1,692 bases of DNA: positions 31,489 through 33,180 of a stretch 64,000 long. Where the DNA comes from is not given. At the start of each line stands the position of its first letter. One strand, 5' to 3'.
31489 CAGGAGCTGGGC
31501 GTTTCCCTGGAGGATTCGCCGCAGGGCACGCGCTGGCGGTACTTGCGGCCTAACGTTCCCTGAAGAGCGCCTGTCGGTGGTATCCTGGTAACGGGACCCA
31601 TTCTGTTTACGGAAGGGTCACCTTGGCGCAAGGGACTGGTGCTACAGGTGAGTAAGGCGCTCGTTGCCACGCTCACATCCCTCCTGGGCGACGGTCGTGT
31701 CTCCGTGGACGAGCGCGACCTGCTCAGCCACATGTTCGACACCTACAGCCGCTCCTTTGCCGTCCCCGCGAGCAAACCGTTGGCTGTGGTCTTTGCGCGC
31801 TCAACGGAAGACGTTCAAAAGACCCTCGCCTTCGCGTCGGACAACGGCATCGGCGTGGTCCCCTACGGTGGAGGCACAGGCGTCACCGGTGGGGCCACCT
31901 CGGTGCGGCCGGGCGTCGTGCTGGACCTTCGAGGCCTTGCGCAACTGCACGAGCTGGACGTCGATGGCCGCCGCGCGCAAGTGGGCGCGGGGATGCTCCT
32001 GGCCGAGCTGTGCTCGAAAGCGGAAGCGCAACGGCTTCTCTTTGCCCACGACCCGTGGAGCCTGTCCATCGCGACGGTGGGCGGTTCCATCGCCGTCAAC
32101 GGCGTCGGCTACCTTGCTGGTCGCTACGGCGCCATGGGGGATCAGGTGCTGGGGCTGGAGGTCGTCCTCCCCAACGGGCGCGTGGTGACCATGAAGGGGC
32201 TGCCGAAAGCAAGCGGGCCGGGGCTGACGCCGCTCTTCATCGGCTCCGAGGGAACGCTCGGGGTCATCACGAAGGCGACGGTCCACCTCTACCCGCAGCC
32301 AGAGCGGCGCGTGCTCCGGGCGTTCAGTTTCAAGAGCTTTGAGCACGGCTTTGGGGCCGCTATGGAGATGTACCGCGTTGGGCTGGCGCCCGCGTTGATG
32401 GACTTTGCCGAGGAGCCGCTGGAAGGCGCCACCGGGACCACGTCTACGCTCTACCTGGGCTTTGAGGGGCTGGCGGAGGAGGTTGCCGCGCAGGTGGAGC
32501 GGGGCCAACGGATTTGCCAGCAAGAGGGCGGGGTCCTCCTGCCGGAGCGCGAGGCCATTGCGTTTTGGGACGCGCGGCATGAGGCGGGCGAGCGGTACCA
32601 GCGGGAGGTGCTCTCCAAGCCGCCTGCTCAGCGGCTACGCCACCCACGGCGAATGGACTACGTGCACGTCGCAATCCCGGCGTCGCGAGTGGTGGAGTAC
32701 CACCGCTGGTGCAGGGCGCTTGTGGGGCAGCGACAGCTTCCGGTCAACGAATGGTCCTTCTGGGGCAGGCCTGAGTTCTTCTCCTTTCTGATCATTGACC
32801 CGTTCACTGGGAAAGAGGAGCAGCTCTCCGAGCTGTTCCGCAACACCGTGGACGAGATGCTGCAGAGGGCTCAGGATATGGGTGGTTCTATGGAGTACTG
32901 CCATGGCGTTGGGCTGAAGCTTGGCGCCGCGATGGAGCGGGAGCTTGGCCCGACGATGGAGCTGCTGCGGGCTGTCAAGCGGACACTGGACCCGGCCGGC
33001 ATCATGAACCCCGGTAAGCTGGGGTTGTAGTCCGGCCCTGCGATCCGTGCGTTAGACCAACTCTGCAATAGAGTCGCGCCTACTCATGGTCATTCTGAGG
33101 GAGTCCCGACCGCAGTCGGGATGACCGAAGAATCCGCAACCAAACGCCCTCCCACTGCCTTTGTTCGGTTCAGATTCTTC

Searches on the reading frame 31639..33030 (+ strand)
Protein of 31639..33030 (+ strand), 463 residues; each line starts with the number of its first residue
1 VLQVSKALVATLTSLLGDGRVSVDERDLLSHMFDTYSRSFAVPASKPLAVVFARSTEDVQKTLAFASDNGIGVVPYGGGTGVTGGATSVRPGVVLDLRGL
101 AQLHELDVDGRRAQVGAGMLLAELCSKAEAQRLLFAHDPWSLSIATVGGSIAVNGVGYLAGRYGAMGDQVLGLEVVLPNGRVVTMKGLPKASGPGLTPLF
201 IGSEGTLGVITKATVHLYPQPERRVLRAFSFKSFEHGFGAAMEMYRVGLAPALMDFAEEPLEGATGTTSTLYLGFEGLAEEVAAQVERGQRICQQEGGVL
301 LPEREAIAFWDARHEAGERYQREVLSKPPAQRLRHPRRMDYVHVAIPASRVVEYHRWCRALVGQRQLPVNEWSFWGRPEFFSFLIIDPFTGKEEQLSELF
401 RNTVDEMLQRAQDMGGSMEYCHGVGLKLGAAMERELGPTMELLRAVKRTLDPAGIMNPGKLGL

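Call 6: search_protein_families(library=pfam, proteins=[window:31639-33030:+])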
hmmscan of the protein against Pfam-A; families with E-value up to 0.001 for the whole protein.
window:31639-33030:+ (463 aa): 2 families
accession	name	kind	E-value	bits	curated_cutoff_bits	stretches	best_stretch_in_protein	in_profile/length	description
PF01565.28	FAD_binding_4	-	7.1e-37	126.6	26.4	1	47-185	1-138/139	FAD binding domain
PF02913.24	FAD-oxidase_C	-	2.5e-20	73.7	21.2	1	221-461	2-248/248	FAD linked oxidases, C-terminal domain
